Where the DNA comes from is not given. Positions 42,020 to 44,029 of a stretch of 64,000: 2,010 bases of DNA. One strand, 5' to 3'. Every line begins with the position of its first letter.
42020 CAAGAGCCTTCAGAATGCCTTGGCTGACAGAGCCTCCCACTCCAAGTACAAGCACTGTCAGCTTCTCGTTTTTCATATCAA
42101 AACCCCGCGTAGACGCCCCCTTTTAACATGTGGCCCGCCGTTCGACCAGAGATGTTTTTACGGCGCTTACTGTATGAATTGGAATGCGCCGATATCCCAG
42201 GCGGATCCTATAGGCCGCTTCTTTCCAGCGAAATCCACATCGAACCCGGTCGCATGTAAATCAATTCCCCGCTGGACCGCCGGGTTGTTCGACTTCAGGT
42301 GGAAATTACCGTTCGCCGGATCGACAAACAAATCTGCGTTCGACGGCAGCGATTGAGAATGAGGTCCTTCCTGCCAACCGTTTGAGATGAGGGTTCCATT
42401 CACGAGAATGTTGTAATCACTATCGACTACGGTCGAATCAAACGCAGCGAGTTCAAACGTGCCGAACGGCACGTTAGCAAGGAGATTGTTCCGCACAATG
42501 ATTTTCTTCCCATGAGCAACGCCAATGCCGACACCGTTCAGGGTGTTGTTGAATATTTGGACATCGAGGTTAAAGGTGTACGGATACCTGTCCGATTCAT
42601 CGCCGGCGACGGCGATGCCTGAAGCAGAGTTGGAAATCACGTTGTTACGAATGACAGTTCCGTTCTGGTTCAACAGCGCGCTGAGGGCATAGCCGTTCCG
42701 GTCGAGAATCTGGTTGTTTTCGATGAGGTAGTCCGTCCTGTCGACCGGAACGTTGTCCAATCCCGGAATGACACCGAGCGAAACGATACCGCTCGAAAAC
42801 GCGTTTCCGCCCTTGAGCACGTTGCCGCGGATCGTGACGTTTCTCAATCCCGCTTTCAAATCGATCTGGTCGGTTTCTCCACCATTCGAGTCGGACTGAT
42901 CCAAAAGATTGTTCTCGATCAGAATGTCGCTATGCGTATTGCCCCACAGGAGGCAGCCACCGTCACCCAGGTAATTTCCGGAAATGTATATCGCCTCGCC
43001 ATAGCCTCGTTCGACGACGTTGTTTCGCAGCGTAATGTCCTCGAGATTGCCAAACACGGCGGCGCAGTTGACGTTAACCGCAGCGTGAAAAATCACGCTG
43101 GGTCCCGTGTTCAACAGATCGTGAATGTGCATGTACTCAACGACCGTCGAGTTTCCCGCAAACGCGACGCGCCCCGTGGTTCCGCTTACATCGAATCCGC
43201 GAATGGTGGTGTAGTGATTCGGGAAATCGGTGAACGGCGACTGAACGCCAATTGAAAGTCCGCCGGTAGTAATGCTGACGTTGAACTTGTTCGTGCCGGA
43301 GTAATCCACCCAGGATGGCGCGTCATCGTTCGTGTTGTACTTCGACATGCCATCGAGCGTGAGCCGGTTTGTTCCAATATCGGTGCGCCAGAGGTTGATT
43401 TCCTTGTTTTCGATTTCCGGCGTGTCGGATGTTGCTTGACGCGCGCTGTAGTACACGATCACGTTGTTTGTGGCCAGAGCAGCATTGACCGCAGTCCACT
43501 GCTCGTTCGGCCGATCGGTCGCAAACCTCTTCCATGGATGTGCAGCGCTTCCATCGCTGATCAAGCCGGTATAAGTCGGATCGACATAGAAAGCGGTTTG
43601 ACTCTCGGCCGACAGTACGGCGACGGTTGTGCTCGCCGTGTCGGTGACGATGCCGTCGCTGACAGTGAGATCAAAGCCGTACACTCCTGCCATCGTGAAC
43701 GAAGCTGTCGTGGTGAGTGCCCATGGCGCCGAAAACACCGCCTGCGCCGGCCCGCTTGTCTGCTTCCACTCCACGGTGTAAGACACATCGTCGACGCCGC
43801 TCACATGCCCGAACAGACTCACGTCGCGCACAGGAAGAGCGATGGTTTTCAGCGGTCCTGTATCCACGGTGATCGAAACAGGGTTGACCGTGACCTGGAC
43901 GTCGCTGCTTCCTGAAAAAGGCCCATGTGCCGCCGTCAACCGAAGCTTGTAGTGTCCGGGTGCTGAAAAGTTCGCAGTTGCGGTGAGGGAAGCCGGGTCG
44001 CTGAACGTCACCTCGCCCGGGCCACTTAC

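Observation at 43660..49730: ~6 kb of tandem PKD-like coding repeats with near-identical 534-bp higher-order copies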

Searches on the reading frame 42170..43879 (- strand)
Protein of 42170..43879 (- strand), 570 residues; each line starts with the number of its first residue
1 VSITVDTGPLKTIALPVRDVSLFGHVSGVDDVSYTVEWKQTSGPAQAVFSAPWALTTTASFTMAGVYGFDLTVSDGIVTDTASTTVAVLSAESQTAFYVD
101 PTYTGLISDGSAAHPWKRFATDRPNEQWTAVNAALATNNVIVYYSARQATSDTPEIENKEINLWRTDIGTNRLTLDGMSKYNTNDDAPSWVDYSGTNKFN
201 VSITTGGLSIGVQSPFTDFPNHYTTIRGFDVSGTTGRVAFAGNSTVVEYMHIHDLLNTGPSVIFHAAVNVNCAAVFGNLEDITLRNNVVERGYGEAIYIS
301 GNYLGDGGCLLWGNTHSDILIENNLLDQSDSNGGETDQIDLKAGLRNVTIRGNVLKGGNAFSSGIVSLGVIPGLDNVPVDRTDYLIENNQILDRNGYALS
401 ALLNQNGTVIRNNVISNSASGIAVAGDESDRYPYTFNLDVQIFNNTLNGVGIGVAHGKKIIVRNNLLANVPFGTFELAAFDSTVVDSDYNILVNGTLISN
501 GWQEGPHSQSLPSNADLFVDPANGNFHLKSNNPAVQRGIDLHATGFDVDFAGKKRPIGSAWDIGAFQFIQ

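Call 16: find_homologous_proteins(query=window:42170-43612:-, max_evalue=0.00001)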
Query seq(481 aa) (481 aa): 171 proteins with E <= 0.00001 among 8000 candidates; the best 120 are listed.
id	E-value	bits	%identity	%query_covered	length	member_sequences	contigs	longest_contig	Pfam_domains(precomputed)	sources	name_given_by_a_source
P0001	7.0e-154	531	53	99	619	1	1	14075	PF13229.13,PF22352.3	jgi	jgi:hypothetical protein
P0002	2.3e-152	526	52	99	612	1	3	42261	PF13229.13,PF22352.3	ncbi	-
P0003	9.2e-137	475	53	99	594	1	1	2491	PF13229.13,PF22352.3,PF05048.20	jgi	jgi:hypothetical protein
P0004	1.7e-130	454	50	99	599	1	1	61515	PF13229.13,PF22352.3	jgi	jgi:hypothetical protein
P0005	4.1e-128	446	49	99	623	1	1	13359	PF13229.13,PF22352.3,PF00801.27,PF05048.20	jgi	jgi:K319L-like, PKD domain/Right handed beta helix region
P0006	8.9e-126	438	49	100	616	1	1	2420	PF22352.3,PF00801.27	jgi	jgi:K319L-like, PKD domain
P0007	2.0e-125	437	48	100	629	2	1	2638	PF13229.13,PF22352.3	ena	-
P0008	3.6e-124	433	49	100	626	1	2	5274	PF22352.3,PF00801.27,PF17963.8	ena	-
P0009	6.6e-124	432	48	99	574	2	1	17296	PF13229.13,PF22352.3,PF05048.20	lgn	-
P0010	3.3e-123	430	48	100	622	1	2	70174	PF13229.13,PF22352.3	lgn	-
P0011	4.1e-122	426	48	99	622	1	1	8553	PF13229.13,PF22352.3,PF00801.27,PF05048.20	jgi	jgi:hypothetical protein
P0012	9.9e-122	425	47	100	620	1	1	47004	PF13229.13,PF22352.3,PF00801.27,PF05048.20,PF18911.7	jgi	jgi:hypothetical protein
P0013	2.9e-120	420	48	99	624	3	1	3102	PF22352.3,PF00801.27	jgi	jgi:hypothetical protein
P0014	1.7e-119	418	48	99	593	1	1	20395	PF13229.13,PF22352.3,PF00801.27,PF05048.20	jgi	jgi:parallel beta-helix repeat protein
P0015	2.3e-119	417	51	86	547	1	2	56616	PF13229.13,PF22352.3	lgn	-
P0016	1.4e-117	411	47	99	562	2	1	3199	PF13229.13,PF22352.3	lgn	-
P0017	3.5e-116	407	49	100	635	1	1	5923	PF13229.13,PF22352.3,PF08480.17,PF05048.20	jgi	jgi:hypothetical protein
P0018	2.2e-115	404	47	100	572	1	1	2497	PF13229.13,PF22352.3,PF05048.20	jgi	jgi:hypothetical protein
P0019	1.7e-112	395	47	99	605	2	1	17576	PF13229.13,PF22352.3,PF00801.27,PF05048.20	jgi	jgi:hypothetical protein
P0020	1.0e-111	392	45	99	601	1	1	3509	PF13229.13,PF22352.3,PF05048.20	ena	-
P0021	1.6e-111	391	45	99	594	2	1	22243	PF13229.13,PF22352.3,PF05048.20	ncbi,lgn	-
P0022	1.8e-111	391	47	100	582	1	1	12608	PF22352.3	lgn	-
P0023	3.1e-111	391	47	100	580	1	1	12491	PF13229.13,PF22352.3,PF05048.20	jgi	jgi:parallel beta-helix repeat protein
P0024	1.4e-110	388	46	99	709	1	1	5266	PF13229.13,PF22352.3,PF05048.20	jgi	jgi:hypothetical protein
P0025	7.5e-110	386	46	99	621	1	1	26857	PF13229.13,PF22352.3,PF00801.27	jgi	jgi:hypothetical protein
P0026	1.1e-109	385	45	100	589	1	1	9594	PF22352.3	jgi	jgi:hypothetical protein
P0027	1.9e-109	385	48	86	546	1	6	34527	PF13229.13,PF22352.3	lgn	-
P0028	4.4e-109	383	44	100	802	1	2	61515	PF22352.3,PF01833.31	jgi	jgi:hypothetical protein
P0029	1.4e-108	382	44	99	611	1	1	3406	PF13229.13,PF22352.3,PF05048.20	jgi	jgi:hypothetical protein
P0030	5.1e-108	380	46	99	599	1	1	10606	PF13229.13,PF22352.3,PF00801.27,PF05048.20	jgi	jgi:hypothetical protein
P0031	6.5e-108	380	44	100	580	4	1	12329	PF13229.13,PF22352.3,PF00801.27,PF05048.20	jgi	jgi:hypothetical protein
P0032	2.8e-107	378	44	99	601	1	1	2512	PF13229.13,PF22352.3,PF05048.20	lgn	-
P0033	4.5e-107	377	44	100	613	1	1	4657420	PF13229.13,PF22352.3,PF05048.20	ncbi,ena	-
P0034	6.7e-107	376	46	92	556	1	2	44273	PF13229.13,PF22352.3,PF05048.20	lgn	-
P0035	5.6e-106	373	44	99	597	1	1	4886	PF13229.13,PF22352.3,PF05048.20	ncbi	-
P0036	8.1e-106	373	45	99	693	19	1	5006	PF13229.13,PF22352.3,PF05048.20,PF16656.12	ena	-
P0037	1.1e-105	372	46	99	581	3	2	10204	PF13229.13,PF22352.3,PF00801.27,PF05048.20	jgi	jgi:parallel beta-helix repeat protein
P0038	3.8e-105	370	46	99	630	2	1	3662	PF13229.13,PF22352.3,PF00801.27,PF05048.20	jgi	jgi:Right handed beta helix region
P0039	2.6e-104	368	45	99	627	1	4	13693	PF13229.13,PF22352.3,PF05048.20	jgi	jgi:hypothetical protein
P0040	2.0e-103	365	45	100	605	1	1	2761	PF13229.13,PF22352.3,PF00801.27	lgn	-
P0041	4.2e-103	364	45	100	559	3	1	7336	PF13229.13,PF22352.3,PF05048.20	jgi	jgi:predicted outer membrane repeat protein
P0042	1.1e-102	362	44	99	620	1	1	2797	PF13229.13,PF22352.3,PF05048.20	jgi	jgi:parallel beta-helix repeat protein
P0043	3.2e-102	361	46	99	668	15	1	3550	PF13229.13,PF22352.3,PF00801.27,PF18911.7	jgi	-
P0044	3.5e-101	357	44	99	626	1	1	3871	PF13229.13,PF00404.25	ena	-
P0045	6.8e-101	356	44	99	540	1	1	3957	PF13229.13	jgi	jgi:hypothetical protein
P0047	6.9e-99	350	45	98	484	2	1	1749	PF13229.13,PF05048.20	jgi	jgi:hypothetical protein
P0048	4.7e-98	347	45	99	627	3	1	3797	PF13229.13,PF22352.3,PF05048.20,PF18911.7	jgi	-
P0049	5.8e-98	347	45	99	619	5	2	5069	PF13229.13,PF22352.3,PF05048.20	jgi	-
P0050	5.9e-98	347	45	88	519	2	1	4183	PF13229.13,PF22352.3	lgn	-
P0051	2.9e-96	341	40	99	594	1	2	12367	PF13229.13,PF22352.3,PF05048.20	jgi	jgi:hypothetical protein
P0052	2.3e-95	338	44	99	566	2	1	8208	PF13229.13,PF05048.20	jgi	jgi:hypothetical protein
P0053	4.4e-95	337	42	100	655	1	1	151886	PF13229.13,PF22352.3,PF05048.20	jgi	jgi:parallel beta-helix repeat protein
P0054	5.2e-95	337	43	100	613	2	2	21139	PF13229.13,PF22352.3,PF00801.27,PF18911.7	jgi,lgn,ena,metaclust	metaclust:\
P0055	1.9e-94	335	44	99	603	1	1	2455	PF13229.13,PF22352.3,PF00801.27,PF05048.20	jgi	jgi:hypothetical protein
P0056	4.0e-94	334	44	100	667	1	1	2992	PF13229.13,PF22352.3,PF00801.27,PF08480.17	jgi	jgi:hypothetical protein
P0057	4.0e-94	334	43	100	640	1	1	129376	PF13229.13,PF22352.3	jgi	jgi:hypothetical protein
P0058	1.6e-92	329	41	99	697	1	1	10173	PF13229.13,PF22352.3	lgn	-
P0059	1.6e-92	329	44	99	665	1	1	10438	PF13229.13,PF22352.3,PF05048.20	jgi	jgi:hypothetical protein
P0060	2.3e-92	328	43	99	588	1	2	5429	PF13229.13,PF17957.8,PF05048.20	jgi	jgi:hypothetical protein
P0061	6.9e-92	327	43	99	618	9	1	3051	PF13229.13,PF22352.3,PF05048.20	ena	-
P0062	1.6e-91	326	43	100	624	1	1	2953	PF13229.13,PF22352.3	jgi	jgi:hypothetical protein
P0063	2.1e-91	325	43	99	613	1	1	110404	PF13229.13,PF22352.3,PF00801.27,PF05048.20,PF18911.7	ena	-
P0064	5.3e-91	324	44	99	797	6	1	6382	PF13229.13,PF22352.3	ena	-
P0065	6.1e-91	324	39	99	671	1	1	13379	PF22352.3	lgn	-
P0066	2.3e-90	322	42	99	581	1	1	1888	PF13229.13,PF22352.3,PF00801.27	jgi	jgi:hypothetical protein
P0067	9.8e-90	320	42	99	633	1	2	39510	PF13229.13,PF22352.3,PF05048.20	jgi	jgi:parallel beta-helix repeat protein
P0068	4.3e-89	318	43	99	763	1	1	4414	PF22352.3,PF00801.27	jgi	jgi:hypothetical protein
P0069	1.6e-88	316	42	99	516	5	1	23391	PF13229.13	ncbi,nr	ncbi:MAG TPA: right-handed parallel beta-helix repeat-containing protein [Vicinamibacterales bacteri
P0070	3.4e-87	311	47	68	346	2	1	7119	PF13229.13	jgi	jgi:hypothetical protein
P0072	2.0e-81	292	39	99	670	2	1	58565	PF22352.3,PF18911.7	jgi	jgi:hypothetical protein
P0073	3.0e-81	292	49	41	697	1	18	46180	PF22352.3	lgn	-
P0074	4.6e-79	284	42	99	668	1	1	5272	PF13229.13,PF22352.3,PF05048.20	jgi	jgi:hypothetical protein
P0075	3.2e-78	282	40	99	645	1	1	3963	PF13229.13,PF22352.3,PF05048.20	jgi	jgi:parallel beta-helix repeat protein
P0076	1.4e-77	280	40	99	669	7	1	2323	PF13229.13,PF22352.3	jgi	jgi:Right handed beta helix region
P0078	4.3e-76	275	38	99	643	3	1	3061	PF22352.3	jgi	jgi:hypothetical protein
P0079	7.7e-76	274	39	100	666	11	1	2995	PF13229.13,PF22352.3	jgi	-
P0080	1.3e-75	273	42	86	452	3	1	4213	PF13229.13,PF05048.20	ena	-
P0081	6.4e-75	271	48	58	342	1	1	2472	PF13229.13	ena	-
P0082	1.6e-74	270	40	99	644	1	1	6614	PF13229.13,PF22352.3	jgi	jgi:hypothetical protein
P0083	2.3e-74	269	37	99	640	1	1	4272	PF13229.13,PF22352.3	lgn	-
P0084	5.6e-74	268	38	98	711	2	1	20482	PF22352.3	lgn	-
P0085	7.6e-73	264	51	55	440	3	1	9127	PF22352.3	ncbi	-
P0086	5.0e-72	261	45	67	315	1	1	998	PF13229.13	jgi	jgi:hypothetical protein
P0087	7.1e-72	261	42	81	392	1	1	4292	PF13229.13,PF05048.20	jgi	jgi:parallel beta-helix repeat protein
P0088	1.3e-71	260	37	99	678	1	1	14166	PF13229.13,PF22352.3,PF05048.20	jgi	jgi:parallel beta-helix repeat protein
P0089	3.3e-70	255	34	100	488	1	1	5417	PF13229.13,PF05048.20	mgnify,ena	mgnify:CR=1 FL=1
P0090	5.5e-70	255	44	73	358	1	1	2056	PF13229.13,PF05048.20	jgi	-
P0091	8.8e-70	254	40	86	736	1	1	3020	PF13229.13,PF05048.20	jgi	jgi:hypothetical protein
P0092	1.2e-69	253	38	99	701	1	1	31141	PF13229.13,PF22352.3,PF13620.13,PF22904.4,PF17210.10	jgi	jgi:parallel beta-helix repeat protein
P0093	7.5e-69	251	38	99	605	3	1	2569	PF13229.13,PF22352.3,PF00801.27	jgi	jgi:hypothetical protein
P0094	2.2e-68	249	37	99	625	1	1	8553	PF13229.13,PF22352.3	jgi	jgi:hypothetical protein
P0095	3.5e-68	249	43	82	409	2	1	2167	PF13229.13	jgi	jgi:hypothetical protein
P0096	3.6e-68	249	36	99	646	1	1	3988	PF13229.13,PF22352.3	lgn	-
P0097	5.3e-68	248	44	72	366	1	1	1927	PF13229.13,PF05048.20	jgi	jgi:hypothetical protein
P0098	1.3e-67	247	37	99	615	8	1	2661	PF13229.13,PF22352.3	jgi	jgi:hypothetical protein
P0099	1.9e-67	246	40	87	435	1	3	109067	PF13229.13,PF05048.20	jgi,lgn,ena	-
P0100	4.6e-67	245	37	100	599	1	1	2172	PF13229.13,PF22352.3,PF18911.7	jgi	jgi:hypothetical protein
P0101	5.3e-67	245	35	61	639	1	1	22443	PF13229.13,PF22352.3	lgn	-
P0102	5.8e-67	245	36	99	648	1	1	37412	PF13229.13,PF22352.3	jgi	jgi:hypothetical protein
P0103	1.8e-66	243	36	98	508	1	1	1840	PF13229.13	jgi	-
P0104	2.1e-66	243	36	99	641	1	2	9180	PF13229.13,PF22352.3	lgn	-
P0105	3.0e-63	232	35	99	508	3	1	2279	PF13229.13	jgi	jgi:hypothetical protein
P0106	3.7e-63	232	37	98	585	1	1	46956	PF13229.13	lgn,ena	-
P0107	1.8e-62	230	43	76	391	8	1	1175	PF13229.13,PF08480.17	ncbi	ncbi:MAG: hypothetical protein DMG16_04510, partial [Acidobacteria bacterium]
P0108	2.2e-62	229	36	99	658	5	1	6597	PF13229.13,PF22352.3,PF00801.27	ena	-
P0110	1.1e-61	227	36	98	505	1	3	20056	PF13229.13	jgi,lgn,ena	-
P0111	1.7e-61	227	34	99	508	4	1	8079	PF13229.13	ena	-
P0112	1.9e-61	226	34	99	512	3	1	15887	PF13229.13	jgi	-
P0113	2.5e-61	226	35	99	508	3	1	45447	PF13229.13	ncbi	ncbi:MAG: right-handed parallel beta-helix repeat-containing protein [Planctomycetota bacterium]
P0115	9.9e-59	217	36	99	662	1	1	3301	PF13229.13,PF22352.3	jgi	jgi:hypothetical protein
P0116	3.1e-58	216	35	99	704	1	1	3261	PF22352.3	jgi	jgi:hypothetical protein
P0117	3.3e-58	216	33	99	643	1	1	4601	PF13229.13,PF22352.3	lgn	-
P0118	2.2e-55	206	37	81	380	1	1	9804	PF13229.13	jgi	jgi:hypothetical protein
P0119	2.3e-51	193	35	96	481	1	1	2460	PF13229.13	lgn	-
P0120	1.6e-50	190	35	98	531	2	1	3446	PF13229.13,PF08480.17,PF05048.20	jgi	jgi:hypothetical protein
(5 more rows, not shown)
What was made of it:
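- On Right-handed parallel beta-helix (pectin-lyase fold) carbohydrate-active proteins: Most homologues carry PF13229 in precomputed annotation (call 16).
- Family size: 171 relatives of the beta-helix domain, best 53% identity, nearly all 480-700 aa with one PF22352 domain (call 16).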

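Call 18: find_encoding_contigs(protein=P0002, flank=10000, max_places=3)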
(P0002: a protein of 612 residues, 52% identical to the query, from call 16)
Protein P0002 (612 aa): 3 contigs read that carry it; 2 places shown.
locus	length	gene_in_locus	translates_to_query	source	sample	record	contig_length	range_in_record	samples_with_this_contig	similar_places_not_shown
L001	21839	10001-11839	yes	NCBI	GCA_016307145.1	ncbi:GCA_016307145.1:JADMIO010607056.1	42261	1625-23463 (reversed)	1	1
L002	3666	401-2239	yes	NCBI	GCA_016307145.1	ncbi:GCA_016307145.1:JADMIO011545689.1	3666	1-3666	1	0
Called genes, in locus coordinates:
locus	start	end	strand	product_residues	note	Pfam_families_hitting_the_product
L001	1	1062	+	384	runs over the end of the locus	PF13439:Glyco_transf_4, PF13579:Glyco_trans_4_4 (weak), PF00534:Glycos_transf_1, PF13692:Glyco_trans_1_4, PF13524:Glyco_trans_1_2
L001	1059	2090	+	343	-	PF13439:Glyco_transf_4, PF13477:Glyco_trans_4_2 (weak), PF13579:Glyco_trans_4_4, PF13692:Glyco_trans_1_4, PF00534:Glycos_transf_1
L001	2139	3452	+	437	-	PF01210:NAD_Gly3P_dh_N (faint), PF03721:UDPG_MGDP_dh_N, PF03807:F420_oxidored (faint), PF00984:UDPG_MGDP_dh, PF03720:UDPG_MGDP_dh_C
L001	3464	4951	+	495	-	PF04932:Wzy_C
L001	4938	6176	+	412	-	PF01522:Polysacc_deac_1 (faint)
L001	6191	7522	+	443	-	PF00501:AMP-binding (weak), PF27533:CapK_C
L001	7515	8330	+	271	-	PF01209:Ubie_methyltran, PF13489:Methyltransf_23, PF05175:MTS (weak), PF07021:MetW (weak), PF13847:Methyltransf_31, PF08241:Methyltransf_11, PF08242:Methyltransf_12, PF13649:Methyltransf_25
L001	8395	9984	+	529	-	PF03023:MurJ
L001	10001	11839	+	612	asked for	PF22352:K319L-like_PKD, PF13229:Beta_helix (weak)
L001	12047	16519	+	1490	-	PF00801:PKD (faint), PF19077:Big_13 (faint), PF22352:K319L-like_PKD, PF13229:Beta_helix (faint), PF17957:Big_7, PF13750:Big_3_3 (weak), PF17957:Big_7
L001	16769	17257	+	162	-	-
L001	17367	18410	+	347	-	PF13480:Acetyltransf_6, PF02388:FemAB (weak)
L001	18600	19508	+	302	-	PF01507:PAPS_reduct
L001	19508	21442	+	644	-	PF00009:GTP_EFTU, PF01926:MMR_HSR1 (faint), PF13671:AAA_33 (faint), PF03144:GTP_EFTU_D2 (faint), PF22594:GTP-eEF1A_C, PF01583:APS_kinase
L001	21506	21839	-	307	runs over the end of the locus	PF00535:Glycos_transf_2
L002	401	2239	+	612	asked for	PF22352:K319L-like_PKD, PF13229:Beta_helix (weak)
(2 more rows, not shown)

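Call 20: find_related_loci(query=window:42170-43612:-, collection=genome_contigs, flank=10000)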
Query seq(481 aa) (481 aa) in genome_contigs; peptide patterns used: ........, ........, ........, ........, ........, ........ (x = any residue, [..] = any of these).
103 stretches matched a pattern; 8 encode a relative of the query (tblastn E <= 1e-3); 8 distinct loci.
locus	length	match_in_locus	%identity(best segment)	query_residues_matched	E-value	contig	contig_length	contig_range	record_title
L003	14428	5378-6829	43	2-479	8e-101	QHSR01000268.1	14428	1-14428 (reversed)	MAG: Candidatus Rokuibacteriota bacterium isolate AR26 14_1009_13_40cm_scaffold_6917_curated, whole genome shotgun seque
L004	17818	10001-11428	35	8-481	3e-65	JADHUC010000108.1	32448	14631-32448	MAG: Pirellulaceae bacterium isolate BS150m-G36 BS-150m-C1109, whole genome shotgun sequence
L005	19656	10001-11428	34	8-481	7e-65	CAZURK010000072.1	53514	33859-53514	MAG TPA_asm: uncultured Pirellulaceae bacterium isolate SRP077602_co10_409 genome assembly, contig: NODE_1782_length_535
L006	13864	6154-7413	37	1-436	1e-61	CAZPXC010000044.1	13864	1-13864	MAG TPA_asm: uncultured Methanosarcinales archaeon isolate binchicken_co151_549 genome assembly, contig: NODE_6479_lengt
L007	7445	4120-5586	35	6-479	1e-56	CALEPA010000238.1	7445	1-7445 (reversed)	MAG TPA_asm: uncultured Candidatus Marinimicrobia bacterium isolate DRR093005_bin.25_CONCOCT_v1.1_MAG genome assembly, c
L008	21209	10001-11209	24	122-479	2e-9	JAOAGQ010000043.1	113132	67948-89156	MAG: Syntrophorhabdaceae bacterium isolate SKW35 k141_477139, whole genome shotgun sequence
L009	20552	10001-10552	32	298-479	6e-9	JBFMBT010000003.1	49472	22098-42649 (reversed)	MAG: Verrucomicrobiota bacterium isolate MAG171 MAG171_3, whole genome shotgun sequence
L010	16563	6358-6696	33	360-479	5e-8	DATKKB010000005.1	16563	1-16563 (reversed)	MAG TPA_asm: Anaerolineaceae bacterium isolate SMAG_U14646 k141_3472441, whole genome shotgun sequence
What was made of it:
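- Tried and rejected: The genome_contigs scan with the beta-helix domain found only distant relatives (43% identity or less) in Rokubacteria, Pirellulaceae and others (call 20).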

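Call 36: find_encoding_contigs(protein=P0004, flank=8000, max_places=1)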
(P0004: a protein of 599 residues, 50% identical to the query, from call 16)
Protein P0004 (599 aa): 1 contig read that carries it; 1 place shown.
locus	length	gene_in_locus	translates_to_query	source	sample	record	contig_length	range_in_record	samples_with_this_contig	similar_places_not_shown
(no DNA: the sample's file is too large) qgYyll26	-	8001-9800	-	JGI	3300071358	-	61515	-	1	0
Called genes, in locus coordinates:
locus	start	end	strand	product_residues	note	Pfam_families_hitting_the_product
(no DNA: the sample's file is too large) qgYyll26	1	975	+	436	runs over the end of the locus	PF13231:PMT_2 (weak)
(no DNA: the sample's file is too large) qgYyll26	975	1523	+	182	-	-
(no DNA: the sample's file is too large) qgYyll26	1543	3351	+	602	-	-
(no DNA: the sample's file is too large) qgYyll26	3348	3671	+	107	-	-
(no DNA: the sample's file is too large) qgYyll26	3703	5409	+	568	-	-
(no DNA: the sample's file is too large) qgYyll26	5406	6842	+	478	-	PF04932:Wzy_C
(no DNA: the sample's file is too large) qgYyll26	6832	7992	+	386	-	PF13439:Glyco_transf_4, PF13579:Glyco_trans_4_4, PF00534:Glycos_transf_1, PF13692:Glyco_trans_1_4, PF13524:Glyco_trans_1_2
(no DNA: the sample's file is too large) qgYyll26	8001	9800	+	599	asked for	PF22352:K319L-like_PKD, PF13229:Beta_helix (faint)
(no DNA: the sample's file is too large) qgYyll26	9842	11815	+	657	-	PF13522:GATase_6, PF13537:GATase_7, PF00733:Asn_synthase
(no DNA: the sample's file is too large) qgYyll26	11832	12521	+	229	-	-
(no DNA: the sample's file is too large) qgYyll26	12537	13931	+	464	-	-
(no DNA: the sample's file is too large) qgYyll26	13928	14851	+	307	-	PF09721:Exosortase_EpsH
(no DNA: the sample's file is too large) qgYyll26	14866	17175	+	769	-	PF14559:TPR_19 (weak), PF23914:TPR_CcmH_CycH (weak), PF14559:TPR_19 (weak), PF17874:TPR_MalT (weak), PF00515:TPR_1 (weak), PF07719:TPR_2 (weak), PF13424:TPR_12 (weak), PF14559:TPR_19, +25 more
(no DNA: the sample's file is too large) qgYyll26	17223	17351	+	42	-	-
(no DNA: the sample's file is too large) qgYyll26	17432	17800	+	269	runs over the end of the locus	PF07589:PEP_exosort_dom (weak)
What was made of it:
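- P0004 lies beside exosortase EpsH (call 36).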

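Call 37: find_encoding_contigs(protein=P0033, flank=8000, max_places=1)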
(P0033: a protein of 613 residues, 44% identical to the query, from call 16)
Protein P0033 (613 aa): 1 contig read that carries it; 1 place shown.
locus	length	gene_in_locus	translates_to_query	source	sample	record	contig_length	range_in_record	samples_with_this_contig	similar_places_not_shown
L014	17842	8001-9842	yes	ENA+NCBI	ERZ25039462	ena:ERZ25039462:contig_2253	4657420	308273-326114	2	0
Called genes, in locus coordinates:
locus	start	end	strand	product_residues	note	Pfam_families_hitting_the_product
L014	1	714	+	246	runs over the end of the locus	PF01695:IstB_IS21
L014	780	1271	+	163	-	-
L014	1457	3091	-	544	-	PF00149:Metallophos (weak)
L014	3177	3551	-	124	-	PF13683:rve_3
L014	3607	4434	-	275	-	PF13565:HTH_32 (weak), PF13683:rve_3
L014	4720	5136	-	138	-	-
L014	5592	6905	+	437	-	PF04734:Ceramidase_alk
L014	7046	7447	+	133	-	-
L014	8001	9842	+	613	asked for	PF22352:K319L-like_PKD (weak), PF13229:Beta_helix (weak), PF05048:NosD (weak), PF13229:Beta_helix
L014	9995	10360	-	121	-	-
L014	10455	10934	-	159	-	PF01636:APH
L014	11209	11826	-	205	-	-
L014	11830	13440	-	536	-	-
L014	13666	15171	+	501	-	-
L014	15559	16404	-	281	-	-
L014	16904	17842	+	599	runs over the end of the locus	PF22842:Pel9A-like_beta_helix, PF05048:NosD (faint), PF13229:Beta_helix (weak)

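Call 38: find_encoding_contigs(protein=P0010, flank=8000, max_places=1)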
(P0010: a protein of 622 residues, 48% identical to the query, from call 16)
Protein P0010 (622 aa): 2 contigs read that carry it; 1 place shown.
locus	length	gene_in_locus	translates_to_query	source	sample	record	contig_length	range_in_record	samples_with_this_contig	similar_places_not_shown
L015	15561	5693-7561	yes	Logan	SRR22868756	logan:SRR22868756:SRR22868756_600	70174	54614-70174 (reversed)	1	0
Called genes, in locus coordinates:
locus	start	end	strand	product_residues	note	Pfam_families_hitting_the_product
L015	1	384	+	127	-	?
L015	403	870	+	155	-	-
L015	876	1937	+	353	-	PF04454:Linocin_M18, PF19774:DUF6260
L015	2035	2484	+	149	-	-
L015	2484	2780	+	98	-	-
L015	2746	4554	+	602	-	PF05048:NosD, PF13229:Beta_helix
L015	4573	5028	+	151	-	-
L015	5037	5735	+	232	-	-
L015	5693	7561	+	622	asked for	PF22352:K319L-like_PKD, PF13229:Beta_helix (faint)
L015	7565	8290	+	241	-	-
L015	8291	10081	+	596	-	-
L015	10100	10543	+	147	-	PF23140:Gp80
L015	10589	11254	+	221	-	-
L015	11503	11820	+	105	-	-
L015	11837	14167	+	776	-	PF05050:Methyltransf_21, PF13847:Methyltransf_31 (faint), PF13489:Methyltransf_23, PF08241:Methyltransf_11, PF08242:Methyltransf_12, PF13649:Methyltransf_25 (weak), PF01075:Glyco_transf_9 (weak)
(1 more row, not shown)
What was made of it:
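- Closest known: Phage tailspike / capsule depolymerases. Same: One homologue (P0010) lies beside an HK97-type capsid gene (call 38).
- One homologue lies in a phage-like region, as tailspike depolymerases do (call 38).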
